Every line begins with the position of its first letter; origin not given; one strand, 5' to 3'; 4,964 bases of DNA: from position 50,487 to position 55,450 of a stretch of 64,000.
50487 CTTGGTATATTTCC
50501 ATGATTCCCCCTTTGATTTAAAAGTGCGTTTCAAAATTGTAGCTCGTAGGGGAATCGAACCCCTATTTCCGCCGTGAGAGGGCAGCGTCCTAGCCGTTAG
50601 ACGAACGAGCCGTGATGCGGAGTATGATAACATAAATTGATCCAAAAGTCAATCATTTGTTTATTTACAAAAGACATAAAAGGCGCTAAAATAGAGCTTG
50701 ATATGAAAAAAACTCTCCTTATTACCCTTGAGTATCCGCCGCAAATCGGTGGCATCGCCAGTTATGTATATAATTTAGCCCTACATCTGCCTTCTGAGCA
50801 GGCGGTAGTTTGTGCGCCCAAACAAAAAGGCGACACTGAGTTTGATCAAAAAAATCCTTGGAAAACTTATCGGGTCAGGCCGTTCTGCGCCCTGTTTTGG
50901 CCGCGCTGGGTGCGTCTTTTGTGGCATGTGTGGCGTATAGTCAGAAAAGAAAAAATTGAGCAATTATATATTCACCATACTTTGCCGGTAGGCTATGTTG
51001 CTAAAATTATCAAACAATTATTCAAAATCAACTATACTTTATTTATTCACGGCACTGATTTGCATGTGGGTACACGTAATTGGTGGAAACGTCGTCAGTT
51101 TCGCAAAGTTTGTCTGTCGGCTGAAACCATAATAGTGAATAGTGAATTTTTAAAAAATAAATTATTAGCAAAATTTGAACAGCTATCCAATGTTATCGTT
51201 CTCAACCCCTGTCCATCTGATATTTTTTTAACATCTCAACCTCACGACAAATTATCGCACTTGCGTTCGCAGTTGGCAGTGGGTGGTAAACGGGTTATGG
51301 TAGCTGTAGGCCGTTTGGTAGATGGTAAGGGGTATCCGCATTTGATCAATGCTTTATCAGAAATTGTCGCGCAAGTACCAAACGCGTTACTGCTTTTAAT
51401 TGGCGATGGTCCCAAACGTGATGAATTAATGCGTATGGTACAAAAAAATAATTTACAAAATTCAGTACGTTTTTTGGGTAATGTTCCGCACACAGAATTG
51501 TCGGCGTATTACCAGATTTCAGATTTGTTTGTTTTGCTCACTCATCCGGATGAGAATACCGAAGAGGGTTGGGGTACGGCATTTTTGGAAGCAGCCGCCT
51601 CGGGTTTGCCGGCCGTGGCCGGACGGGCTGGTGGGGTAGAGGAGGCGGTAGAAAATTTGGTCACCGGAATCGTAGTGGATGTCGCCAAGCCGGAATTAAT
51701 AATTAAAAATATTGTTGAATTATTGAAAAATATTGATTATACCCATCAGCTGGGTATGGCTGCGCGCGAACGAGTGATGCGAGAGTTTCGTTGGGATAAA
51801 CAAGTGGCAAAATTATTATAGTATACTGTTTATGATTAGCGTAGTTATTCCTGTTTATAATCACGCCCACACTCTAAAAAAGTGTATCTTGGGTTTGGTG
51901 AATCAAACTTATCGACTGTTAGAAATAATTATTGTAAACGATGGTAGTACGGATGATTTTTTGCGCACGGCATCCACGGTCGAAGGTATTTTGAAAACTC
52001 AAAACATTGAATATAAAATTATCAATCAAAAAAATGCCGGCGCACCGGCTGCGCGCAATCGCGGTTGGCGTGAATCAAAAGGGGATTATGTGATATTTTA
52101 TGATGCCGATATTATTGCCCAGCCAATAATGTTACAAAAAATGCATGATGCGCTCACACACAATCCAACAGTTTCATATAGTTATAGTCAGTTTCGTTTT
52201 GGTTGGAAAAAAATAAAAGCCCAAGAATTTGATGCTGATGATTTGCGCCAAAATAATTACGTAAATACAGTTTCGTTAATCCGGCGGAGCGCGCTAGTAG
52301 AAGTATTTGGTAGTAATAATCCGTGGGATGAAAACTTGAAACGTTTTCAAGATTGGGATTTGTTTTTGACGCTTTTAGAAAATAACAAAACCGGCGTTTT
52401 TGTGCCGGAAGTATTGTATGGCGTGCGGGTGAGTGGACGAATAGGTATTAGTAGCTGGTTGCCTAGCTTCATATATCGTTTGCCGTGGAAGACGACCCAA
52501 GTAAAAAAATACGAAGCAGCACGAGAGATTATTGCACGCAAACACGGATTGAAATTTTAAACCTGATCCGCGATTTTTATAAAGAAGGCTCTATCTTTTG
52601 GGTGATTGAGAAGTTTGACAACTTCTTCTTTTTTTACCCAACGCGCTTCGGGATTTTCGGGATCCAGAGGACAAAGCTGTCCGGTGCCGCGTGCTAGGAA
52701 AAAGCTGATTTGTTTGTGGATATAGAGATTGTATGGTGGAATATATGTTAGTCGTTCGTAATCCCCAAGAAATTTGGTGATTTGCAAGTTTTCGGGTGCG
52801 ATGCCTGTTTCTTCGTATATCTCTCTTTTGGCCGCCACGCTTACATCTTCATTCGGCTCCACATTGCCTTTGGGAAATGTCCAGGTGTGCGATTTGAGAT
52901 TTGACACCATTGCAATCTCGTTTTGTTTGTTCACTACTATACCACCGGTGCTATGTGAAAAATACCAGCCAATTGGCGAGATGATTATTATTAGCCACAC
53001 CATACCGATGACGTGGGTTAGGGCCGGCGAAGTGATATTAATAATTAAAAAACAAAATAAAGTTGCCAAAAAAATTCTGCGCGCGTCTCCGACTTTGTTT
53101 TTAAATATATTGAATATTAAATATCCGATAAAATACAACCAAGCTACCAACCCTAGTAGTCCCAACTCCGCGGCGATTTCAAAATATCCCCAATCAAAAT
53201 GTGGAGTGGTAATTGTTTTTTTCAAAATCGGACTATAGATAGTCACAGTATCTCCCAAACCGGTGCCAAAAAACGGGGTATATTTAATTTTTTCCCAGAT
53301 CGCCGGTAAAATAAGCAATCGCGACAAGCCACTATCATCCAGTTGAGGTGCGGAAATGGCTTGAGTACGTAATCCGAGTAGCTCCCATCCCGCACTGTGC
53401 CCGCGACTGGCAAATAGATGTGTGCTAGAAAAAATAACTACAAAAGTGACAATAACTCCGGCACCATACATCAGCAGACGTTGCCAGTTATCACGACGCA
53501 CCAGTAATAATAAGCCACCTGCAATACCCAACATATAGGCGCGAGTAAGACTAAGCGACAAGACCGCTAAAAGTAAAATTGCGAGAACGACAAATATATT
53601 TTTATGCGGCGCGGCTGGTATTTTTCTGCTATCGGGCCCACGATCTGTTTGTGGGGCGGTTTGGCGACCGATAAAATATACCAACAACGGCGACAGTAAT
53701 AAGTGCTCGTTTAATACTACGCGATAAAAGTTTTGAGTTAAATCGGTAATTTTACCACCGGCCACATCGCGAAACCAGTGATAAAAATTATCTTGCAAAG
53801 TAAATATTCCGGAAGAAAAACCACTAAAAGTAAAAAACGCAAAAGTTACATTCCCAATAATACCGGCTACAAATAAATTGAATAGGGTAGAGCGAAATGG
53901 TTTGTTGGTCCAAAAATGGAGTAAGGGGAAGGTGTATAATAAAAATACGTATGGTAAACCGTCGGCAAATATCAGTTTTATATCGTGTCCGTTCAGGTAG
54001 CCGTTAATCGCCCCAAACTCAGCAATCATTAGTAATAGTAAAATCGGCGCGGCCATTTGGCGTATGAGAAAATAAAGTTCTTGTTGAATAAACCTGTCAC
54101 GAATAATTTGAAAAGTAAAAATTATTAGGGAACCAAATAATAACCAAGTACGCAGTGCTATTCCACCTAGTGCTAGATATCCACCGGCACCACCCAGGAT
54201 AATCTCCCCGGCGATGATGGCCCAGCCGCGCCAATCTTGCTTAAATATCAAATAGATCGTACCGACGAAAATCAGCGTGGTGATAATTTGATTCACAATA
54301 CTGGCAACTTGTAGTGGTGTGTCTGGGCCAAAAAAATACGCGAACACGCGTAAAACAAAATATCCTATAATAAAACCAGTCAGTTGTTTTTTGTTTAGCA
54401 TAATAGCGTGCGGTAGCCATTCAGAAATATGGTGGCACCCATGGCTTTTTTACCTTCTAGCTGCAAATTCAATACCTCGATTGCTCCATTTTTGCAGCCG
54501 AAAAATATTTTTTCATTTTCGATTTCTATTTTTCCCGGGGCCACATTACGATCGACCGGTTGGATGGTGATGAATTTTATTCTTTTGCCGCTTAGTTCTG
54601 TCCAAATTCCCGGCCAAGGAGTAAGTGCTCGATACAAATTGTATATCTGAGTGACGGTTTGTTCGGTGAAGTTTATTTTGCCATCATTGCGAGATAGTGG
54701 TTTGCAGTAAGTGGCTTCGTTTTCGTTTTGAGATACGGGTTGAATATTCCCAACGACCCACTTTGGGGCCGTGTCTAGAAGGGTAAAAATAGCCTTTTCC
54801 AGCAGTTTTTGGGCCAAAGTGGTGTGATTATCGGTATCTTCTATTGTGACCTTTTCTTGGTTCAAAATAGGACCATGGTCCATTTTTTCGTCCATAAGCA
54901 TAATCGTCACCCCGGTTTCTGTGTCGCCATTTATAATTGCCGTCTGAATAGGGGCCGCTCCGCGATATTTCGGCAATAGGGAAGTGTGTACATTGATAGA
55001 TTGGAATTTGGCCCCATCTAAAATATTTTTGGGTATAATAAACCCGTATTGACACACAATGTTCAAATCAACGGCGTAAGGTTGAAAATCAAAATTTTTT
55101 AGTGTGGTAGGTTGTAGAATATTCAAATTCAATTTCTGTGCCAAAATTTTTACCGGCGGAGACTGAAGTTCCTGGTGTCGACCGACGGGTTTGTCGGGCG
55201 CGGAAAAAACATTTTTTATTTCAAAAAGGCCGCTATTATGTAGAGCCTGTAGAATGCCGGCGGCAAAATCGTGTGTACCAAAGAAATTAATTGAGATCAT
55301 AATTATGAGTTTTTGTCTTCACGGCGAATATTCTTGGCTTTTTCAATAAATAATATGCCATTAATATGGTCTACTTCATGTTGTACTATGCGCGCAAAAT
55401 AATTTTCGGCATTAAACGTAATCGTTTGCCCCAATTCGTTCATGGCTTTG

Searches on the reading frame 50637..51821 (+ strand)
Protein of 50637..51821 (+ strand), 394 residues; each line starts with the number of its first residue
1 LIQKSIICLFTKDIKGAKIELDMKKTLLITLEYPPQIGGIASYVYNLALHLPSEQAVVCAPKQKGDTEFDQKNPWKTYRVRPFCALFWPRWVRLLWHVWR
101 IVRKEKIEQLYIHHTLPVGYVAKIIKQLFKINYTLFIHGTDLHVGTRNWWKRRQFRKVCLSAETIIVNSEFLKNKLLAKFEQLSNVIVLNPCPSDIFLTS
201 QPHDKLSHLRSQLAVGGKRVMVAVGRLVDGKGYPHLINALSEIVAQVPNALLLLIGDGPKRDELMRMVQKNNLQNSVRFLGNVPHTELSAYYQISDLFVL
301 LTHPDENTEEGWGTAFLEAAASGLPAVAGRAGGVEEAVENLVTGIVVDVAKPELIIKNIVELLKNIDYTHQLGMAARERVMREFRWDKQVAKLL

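Call 33: search_protein_families(library=pfam, proteins=[window:50637-51821:+], max_evalue=0.001)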
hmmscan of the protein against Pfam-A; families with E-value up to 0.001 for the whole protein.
window:50637-51821:+ (394 aa): 7 families
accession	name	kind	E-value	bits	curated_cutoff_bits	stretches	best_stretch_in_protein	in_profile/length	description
PF00534.26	Glycos_transf_1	-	1.9e-36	125.6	26.4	1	211-379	8-172/172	Glycosyl transferases group 1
PF13692.12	Glyco_trans_1_4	-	5.1e-28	98.6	27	1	219-365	2-142/142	Glycosyl transferases group 1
PF13439.12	Glyco_transf_4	-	1.3e-15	58.3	28.5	1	37-180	1-152/170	Glycosyltransferase Family 4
PF13579.12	Glyco_trans_4_4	-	5.5e-11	43.5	29.7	1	38-182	1-148/158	Glycosyl transferase 4-like domain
PF13524.12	Glyco_trans_1_2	-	2.7e-07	31.1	25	1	271-394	27-143/144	Glycosyl transferase-like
PF20706.3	GT4-conflict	-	2e-05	24.2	26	1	151-393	136-385/385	Family 4 Glycosyltransferase in conflict systems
PF13477.12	Glyco_trans_4_2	-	3.2e-05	24.6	23.4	1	91-169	60-139/139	Glycosyl transferase 4-like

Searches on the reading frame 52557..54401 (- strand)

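Call 33: search_protein_families(library=pfam, proteins=[window:52557-54401:-], max_evalue=0.001)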
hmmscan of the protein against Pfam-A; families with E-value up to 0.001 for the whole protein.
window:52557-54401:- (614 aa): 2 families
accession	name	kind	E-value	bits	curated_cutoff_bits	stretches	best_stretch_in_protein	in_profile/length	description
PF00293.34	NUDIX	-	1.9e-17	64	21.1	1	485-605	6-129/134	NUDIX domain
PF04932.20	Wzy_C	-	6.9e-13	49.1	31.7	1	273-422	2-149/149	O-Antigen ligase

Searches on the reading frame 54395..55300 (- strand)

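Call 33: search_protein_families(library=pfam, proteins=[window:54395-55300:-], max_evalue=0.001)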
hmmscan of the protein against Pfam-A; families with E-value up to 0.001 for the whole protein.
window:54395-55300:- (301 aa): 2 families
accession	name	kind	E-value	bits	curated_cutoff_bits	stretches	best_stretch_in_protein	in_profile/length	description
PF00551.24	Formyl_trans_N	-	3.5e-37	128.3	26.1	1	7-170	8-173/181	Formyl transferase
PF02911.23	Formyl_trans_C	-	3.4e-25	88.6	21.1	1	202-297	2-100/100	Formyl transferase, C-terminal domain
